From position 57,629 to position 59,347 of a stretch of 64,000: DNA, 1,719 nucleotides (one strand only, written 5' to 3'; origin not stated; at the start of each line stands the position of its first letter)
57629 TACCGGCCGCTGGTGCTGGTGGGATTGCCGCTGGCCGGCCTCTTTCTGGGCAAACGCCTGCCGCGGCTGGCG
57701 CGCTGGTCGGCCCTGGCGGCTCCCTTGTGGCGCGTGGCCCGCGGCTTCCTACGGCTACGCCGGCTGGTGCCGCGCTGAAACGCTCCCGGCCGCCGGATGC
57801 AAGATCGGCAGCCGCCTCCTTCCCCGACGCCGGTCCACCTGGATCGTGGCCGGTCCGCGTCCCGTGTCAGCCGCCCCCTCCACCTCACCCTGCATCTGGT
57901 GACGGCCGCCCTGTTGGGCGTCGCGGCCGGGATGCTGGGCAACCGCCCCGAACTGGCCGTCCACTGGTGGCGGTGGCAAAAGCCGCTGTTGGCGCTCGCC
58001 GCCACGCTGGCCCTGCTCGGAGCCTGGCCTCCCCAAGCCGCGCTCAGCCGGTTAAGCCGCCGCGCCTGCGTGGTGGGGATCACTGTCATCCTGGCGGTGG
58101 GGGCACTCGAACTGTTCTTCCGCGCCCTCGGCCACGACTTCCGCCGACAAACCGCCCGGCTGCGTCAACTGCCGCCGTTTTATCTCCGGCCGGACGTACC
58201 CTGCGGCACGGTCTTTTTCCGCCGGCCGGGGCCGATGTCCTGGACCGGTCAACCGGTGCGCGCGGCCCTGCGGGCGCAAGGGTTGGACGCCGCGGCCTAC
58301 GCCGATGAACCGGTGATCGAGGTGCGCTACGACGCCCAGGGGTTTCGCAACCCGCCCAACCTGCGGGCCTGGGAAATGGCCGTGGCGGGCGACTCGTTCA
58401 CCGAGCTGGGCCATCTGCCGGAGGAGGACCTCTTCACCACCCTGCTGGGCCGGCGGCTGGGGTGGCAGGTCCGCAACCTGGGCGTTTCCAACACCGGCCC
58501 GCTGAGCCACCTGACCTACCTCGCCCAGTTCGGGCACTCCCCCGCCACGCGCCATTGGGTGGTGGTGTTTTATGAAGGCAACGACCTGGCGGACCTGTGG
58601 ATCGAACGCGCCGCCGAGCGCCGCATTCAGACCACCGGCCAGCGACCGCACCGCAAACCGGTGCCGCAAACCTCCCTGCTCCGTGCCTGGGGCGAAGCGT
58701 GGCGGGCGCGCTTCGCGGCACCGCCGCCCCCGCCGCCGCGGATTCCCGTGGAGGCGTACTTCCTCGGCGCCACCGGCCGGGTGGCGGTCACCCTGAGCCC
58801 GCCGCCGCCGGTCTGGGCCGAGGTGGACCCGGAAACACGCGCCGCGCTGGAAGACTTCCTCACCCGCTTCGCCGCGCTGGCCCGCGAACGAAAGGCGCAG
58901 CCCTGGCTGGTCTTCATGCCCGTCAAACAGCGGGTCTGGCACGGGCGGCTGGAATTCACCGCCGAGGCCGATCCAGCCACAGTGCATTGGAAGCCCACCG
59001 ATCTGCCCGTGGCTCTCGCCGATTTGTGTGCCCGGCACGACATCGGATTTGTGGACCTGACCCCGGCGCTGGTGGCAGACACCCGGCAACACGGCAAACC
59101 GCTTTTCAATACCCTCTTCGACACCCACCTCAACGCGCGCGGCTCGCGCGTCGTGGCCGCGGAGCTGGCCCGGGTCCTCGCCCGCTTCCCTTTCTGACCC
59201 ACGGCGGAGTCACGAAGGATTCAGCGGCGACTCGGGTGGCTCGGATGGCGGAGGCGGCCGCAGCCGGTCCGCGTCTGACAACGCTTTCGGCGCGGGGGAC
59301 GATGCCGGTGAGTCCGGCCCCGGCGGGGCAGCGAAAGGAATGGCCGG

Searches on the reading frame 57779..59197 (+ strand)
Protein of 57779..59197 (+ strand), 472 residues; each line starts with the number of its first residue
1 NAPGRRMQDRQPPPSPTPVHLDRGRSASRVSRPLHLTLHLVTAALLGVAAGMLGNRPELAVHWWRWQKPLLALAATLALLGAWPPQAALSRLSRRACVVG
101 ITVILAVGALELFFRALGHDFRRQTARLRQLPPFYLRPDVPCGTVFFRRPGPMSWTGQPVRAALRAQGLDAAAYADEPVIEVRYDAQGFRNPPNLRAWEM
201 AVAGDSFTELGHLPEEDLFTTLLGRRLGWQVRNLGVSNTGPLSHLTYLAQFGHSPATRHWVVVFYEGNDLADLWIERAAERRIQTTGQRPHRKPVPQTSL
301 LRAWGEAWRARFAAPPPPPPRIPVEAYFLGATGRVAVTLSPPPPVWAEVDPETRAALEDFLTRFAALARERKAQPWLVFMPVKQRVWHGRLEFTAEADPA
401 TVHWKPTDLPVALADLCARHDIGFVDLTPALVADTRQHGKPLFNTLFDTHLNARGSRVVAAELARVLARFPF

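Call 6: search_protein_families(library=pfam, proteins=[window:57779-59197:+], max_evalue=0.001)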
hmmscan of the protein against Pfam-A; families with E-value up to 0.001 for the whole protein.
window:57779-59197:+ (472 aa): 2 families
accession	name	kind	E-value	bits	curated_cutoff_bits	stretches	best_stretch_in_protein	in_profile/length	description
PF13472.12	Lipase_GDSL_2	-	3.8e-11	44.2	32.9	1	203-457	2-177/178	GDSL-like Lipase/Acylhydrolase family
PF16822.11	ALGX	-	0.00069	19.8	26.5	0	370-469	41-132/268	SGNH hydrolase-like domain, acetyltransferase AlgX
